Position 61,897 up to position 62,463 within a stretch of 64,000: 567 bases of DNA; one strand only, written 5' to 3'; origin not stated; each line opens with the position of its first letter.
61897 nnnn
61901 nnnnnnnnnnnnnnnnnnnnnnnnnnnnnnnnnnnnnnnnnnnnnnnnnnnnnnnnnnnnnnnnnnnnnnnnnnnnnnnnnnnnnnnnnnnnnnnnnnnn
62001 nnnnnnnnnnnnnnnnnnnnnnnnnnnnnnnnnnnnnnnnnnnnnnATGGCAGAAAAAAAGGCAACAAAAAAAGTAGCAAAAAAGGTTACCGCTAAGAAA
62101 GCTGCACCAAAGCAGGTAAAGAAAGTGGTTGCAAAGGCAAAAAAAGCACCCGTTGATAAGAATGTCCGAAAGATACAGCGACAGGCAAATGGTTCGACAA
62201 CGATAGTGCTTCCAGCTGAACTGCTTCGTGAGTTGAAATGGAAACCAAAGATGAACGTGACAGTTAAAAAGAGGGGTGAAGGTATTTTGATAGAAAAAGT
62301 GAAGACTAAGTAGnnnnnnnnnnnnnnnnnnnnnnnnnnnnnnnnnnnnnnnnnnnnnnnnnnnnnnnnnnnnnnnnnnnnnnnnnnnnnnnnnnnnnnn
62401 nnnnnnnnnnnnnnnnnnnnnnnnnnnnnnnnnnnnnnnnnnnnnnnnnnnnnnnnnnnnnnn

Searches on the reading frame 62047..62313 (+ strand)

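Call 95: search_protein_families(library=pfam, proteins=[window:62047-62313:+], max_evalue=0.01)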
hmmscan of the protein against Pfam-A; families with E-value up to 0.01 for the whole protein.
window:62047-62313:+ (88 aa): 1 family
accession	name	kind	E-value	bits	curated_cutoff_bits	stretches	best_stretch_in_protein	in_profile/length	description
PF04014.23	MazE_antitoxin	-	2.8e-05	24.4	24.7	1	44-87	1-45/48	Antidote-toxin recognition MazE, bacterial antitoxin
